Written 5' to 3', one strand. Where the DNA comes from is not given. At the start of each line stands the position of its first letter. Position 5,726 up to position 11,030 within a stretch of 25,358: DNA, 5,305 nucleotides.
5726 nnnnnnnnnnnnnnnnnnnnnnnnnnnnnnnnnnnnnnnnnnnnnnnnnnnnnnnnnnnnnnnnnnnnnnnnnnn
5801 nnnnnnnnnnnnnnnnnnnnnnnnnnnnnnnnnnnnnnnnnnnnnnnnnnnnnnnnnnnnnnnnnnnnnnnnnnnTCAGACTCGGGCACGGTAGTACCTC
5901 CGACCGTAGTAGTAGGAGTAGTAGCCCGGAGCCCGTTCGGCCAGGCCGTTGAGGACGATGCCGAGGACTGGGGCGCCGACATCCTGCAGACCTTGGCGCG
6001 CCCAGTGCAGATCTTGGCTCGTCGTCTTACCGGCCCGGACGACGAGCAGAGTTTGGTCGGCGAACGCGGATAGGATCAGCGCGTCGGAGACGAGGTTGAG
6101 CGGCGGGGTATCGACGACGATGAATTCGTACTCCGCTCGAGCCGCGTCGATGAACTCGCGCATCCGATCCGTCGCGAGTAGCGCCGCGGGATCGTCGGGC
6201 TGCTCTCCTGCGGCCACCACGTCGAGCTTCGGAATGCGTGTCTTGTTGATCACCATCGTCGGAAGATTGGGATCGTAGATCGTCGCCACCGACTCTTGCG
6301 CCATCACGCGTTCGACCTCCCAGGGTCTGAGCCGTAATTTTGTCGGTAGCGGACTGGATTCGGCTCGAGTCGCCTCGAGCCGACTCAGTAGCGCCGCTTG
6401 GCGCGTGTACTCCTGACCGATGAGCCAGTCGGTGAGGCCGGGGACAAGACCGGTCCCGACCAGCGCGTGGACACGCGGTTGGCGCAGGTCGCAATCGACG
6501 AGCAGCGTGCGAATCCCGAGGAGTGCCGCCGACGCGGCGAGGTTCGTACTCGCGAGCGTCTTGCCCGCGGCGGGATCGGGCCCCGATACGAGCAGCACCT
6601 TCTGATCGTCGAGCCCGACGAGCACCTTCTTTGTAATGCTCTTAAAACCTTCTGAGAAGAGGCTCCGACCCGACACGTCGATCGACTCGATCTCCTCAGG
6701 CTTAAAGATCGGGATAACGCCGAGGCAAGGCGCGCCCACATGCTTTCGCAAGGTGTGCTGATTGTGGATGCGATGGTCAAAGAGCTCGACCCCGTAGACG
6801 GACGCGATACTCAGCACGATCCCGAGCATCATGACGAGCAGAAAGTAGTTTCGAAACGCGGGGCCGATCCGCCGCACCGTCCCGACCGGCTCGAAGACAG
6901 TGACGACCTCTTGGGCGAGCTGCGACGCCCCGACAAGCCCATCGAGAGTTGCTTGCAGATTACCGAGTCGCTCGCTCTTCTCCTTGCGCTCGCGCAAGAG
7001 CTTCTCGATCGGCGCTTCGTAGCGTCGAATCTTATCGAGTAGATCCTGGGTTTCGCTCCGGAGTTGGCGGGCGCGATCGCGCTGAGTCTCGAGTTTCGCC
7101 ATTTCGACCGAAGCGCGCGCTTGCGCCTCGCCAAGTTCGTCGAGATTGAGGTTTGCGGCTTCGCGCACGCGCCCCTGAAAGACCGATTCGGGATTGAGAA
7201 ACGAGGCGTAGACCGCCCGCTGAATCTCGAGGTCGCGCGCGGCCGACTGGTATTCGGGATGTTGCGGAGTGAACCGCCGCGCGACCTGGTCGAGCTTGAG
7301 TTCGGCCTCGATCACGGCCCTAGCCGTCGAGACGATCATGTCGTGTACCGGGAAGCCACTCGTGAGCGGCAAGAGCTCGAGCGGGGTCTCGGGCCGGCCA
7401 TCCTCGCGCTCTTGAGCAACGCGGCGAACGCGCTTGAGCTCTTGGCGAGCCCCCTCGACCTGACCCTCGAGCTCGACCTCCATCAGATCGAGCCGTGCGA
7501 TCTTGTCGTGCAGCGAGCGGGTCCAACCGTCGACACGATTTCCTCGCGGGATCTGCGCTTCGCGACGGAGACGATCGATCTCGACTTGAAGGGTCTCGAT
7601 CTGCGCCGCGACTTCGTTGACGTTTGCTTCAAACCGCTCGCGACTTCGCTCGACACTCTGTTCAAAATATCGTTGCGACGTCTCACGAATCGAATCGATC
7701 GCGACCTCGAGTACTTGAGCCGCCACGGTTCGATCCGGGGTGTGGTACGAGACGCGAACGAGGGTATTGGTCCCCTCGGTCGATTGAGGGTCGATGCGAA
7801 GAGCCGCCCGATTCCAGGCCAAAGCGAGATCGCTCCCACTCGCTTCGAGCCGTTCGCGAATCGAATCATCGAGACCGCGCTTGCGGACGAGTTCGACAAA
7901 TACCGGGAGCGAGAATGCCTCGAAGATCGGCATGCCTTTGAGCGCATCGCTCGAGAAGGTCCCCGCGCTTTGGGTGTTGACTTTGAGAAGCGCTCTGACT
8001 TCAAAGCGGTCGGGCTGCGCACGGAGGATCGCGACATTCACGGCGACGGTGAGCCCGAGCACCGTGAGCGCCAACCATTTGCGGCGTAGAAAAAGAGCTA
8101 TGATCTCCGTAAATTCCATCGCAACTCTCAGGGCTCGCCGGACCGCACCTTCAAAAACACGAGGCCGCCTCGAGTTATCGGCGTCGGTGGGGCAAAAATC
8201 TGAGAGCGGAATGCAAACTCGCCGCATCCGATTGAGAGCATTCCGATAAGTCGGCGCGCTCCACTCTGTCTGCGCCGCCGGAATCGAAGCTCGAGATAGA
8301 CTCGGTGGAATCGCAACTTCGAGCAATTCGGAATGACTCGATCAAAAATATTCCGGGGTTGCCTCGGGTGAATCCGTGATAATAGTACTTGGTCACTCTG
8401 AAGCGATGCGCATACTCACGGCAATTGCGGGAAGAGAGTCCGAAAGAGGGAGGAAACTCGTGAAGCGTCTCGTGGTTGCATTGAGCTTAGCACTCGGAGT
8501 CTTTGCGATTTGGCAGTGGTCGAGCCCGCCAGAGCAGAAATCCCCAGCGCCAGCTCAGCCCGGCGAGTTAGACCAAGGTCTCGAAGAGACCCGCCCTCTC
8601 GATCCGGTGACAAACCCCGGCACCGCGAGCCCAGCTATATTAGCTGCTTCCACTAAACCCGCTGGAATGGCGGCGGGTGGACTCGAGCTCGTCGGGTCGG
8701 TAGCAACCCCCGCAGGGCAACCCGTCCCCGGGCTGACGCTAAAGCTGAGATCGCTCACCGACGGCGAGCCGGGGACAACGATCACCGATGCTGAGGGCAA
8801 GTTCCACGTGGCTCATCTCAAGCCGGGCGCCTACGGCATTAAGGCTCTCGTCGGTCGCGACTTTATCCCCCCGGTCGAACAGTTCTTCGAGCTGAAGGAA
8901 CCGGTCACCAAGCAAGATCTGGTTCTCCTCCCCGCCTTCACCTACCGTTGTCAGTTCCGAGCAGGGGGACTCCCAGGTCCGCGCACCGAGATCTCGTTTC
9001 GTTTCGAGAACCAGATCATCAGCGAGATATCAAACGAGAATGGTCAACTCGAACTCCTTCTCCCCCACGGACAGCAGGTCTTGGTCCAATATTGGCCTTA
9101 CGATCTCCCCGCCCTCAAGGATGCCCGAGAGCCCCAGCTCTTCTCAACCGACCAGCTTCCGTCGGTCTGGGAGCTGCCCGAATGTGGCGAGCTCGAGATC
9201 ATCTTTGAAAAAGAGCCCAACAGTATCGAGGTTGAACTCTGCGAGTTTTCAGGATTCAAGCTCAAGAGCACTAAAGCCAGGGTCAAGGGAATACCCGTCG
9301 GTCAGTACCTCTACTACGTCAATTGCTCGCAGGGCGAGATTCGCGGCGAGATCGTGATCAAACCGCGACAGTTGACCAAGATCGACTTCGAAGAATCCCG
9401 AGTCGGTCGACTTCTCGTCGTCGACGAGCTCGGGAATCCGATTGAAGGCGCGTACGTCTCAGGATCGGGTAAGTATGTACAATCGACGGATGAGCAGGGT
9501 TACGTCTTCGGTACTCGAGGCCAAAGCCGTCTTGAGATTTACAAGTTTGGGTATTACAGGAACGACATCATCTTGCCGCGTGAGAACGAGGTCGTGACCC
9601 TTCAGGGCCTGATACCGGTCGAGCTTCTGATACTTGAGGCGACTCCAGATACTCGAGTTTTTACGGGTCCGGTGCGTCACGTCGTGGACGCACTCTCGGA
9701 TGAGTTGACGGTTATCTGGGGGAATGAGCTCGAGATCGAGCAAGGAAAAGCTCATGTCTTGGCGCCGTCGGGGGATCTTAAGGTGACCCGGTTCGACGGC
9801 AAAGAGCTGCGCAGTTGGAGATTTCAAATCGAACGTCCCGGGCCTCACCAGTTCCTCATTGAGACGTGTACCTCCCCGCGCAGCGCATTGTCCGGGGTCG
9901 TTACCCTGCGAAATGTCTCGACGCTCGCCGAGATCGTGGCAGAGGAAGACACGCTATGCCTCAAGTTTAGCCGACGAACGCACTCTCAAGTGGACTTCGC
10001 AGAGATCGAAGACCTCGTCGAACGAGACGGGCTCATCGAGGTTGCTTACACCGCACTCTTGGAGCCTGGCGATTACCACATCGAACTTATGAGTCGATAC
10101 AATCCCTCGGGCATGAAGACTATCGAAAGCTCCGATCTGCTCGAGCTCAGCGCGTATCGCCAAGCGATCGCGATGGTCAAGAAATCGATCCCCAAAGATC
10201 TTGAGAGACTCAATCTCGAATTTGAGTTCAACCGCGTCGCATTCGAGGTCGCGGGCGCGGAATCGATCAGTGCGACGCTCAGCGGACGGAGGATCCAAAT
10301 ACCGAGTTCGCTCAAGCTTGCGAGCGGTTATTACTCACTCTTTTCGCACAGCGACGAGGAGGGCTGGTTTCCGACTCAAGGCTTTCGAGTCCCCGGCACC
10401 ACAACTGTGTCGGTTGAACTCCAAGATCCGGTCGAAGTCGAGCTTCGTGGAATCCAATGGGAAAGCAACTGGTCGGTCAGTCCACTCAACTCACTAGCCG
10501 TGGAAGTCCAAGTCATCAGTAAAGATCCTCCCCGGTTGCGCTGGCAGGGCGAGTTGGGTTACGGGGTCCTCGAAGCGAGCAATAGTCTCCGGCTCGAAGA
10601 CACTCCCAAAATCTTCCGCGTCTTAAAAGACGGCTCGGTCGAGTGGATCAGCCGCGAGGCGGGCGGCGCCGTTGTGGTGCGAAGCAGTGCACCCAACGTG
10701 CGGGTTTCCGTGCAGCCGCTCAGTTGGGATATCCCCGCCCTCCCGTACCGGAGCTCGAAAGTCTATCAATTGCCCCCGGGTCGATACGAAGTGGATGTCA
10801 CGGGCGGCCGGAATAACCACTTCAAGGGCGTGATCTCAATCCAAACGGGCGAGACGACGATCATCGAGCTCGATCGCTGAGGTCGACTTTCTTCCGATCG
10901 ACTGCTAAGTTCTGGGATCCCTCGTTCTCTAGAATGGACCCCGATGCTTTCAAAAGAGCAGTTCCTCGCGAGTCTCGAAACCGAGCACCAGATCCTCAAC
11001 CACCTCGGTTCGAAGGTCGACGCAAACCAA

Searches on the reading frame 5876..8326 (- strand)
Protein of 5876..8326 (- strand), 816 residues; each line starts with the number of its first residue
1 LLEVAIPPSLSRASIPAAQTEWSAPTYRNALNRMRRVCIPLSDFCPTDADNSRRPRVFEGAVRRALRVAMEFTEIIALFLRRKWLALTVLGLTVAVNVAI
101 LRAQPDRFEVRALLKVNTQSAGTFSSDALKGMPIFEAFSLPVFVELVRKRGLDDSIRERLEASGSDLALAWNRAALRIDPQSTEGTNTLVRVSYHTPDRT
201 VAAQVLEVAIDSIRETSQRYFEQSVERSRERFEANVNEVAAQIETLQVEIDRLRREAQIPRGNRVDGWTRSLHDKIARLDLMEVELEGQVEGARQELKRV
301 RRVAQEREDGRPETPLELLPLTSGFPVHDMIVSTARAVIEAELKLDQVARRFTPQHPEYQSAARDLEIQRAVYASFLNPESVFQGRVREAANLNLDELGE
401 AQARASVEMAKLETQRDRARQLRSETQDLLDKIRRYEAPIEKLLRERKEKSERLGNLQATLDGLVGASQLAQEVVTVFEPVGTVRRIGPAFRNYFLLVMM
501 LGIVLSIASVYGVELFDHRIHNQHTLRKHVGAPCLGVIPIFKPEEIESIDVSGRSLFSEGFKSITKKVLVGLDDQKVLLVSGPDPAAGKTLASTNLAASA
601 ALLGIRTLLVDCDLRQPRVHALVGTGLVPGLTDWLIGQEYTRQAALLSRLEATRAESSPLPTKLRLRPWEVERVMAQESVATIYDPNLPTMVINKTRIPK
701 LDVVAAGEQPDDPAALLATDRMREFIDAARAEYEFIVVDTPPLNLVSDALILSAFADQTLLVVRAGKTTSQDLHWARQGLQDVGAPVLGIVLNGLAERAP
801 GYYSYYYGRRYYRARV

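Call 6: search_protein_families(library=pfam, proteins=[window:5876-8326:-], max_evalue=0.01)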
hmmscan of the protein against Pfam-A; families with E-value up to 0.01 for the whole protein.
window:5876-8326:- (816 aa): 4 families
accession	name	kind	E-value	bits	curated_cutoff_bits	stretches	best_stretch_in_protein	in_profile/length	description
PF13614.12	AAA_31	-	7.4e-06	26.5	27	1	587-766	13-150/177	AAA domain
PF01656.29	CbiA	-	7.7e-05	23.1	25.4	1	587-620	10-43/125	CobQ/CobB/MinD/ParA nucleotide binding domain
PF13500.12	AAA_26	-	0.00045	20.6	27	0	747-798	119-170/198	AAA domain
PF02706.20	Wzz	-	0.0068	17.1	25.5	0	71-122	4-55/91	Chain length determinant protein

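Call 7: search_protein_families(library=ncbifam, proteins=[window:5876-8326:-], max_evalue=0.01)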
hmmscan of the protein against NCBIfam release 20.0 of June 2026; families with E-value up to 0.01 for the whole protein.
window:5876-8326:- (816 aa): 16 families
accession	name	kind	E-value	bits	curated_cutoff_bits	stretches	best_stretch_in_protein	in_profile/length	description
TIGR01007.1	eps_fam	subfamily_domain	5.6e-42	143.6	108.05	2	692-808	87-204/204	polysaccharide biosynthesis tyrosine autokinase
NF008568.0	PRK11519.1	equivalog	1.1e-34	119.7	1068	2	691-812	594-715/720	tyrosine-protein kinase Wzc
NF007350.0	PRK09841.1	equivalog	1.7e-31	109.1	1248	2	692-812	600-720/726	tyrosine-protein kinase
TIGR03018.1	pepcterm_TyrKin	hypoth_equivalog_domain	1.4e-28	99.7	230.65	2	691-793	105-207/207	XrtA-associated tyrosine autokinase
TIGR01005.1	eps_transp_fam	subfamily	5.8e-28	97.5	411.7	2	692-813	615-736/754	exopolysaccharide transport protein family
TIGR03029.1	EpsG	equivalog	6.5e-22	78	313.8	2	698-793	178-273/274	chain length determinant protein tyrosine kinase EpsG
TIGR03007.1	pepcterm_ChnLen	equivalog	1.5e-17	63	278.85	1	207-551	134-473/498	XrtA system polysaccharide chain length determinant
TIGR03815.1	CpaE_hom_Actino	equivalog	2.5e-06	26.9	154.45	1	577-765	113-254/340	septum site-determining protein Ssd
TIGR01969.1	minD_arch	subfamily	7.1e-06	25.4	201.75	1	719-795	95-170/251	cell division ATPase MinD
TIGR03017.1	EpsF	equivalog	5.9e-05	22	422.75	1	333-538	258-443/444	chain length determinant protein EpsF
NF047398.1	AAA_KGGVGR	domain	8e-05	23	90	1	588-768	15-177/190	KGGVGR-motif variant AAA ATPase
NF041546.1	ParA_partition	equivalog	8.8e-05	22.1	180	0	716-764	60-107/203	ParA family partition ATPase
TIGR01006.1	polys_exp_MPA1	subfamily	0.00011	21.8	296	1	474-541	157-224/226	CspC family polysaccharide chain length determinant protein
TIGR01968.1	minD_bact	equivalog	0.00019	20.8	212.9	0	577-614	3-40/261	septum site-determining protein MinD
NF045487.1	ASRP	equivalog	0.0015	17.2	300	1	392-466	193-270/593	archaea-specific SMC-related protein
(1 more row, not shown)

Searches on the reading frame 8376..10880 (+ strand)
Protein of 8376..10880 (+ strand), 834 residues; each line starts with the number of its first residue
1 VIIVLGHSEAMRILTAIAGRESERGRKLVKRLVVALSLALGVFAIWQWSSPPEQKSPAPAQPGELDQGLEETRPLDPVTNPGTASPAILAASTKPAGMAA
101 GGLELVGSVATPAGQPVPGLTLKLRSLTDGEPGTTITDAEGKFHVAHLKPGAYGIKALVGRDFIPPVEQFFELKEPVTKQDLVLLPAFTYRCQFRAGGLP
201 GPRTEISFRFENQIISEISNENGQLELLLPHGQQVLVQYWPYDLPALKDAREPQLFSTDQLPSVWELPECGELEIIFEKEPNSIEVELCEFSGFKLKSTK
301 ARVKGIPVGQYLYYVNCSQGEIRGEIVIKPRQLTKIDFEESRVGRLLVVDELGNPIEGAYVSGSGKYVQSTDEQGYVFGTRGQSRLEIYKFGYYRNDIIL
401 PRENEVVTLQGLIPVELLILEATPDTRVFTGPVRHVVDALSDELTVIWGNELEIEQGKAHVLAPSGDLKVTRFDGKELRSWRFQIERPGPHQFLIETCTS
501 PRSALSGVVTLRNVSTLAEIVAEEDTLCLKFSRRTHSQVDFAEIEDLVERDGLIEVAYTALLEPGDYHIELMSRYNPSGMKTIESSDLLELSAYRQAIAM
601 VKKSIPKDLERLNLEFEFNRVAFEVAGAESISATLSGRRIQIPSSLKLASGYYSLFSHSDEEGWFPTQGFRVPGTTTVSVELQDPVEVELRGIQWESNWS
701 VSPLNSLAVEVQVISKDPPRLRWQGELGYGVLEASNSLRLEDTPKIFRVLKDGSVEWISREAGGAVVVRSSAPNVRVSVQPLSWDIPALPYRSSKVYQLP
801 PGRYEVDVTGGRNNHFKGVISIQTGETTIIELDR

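Call 6: search_protein_families(library=pfam, proteins=[window:8376-10880:+], max_evalue=0.01)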
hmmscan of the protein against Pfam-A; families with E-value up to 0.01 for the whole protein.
window:8376-10880:+ (834 aa): 6 families
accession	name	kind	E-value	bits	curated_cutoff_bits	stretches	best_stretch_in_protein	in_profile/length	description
PF13620.12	CarboxypepD_reg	-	4.4e-12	46.6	32.3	1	105-157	2-54/82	Carboxypeptidase regulatory-like domain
PF17210.9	SdrD_B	-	0.00031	21.3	29.7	1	115-162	22-69/112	SdrD B-like domain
PF02369.22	Big_1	-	0.0026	18.2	34.9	0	108-159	24-80/93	Bacterial Ig-like domain (group 1)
PF13715.12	CarbopepD_reg_2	-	0.0051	17.2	32.2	0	107-156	3-49/88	CarboxypepD_reg-like domain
PF17802.7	SpaA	-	0.0054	17.3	23.1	0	114-155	13-56/91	Prealbumin-like fold domain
PF10670.15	DUF4198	-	0.0087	16.6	34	0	112-159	155-207/209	Domain of unknown function (DUF4198)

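Call 7: search_protein_families(library=ncbifam, proteins=[window:8376-10880:+], max_evalue=0.01)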
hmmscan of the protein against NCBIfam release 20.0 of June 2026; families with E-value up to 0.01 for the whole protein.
window:8376-10880:+ (834 aa): 0 families
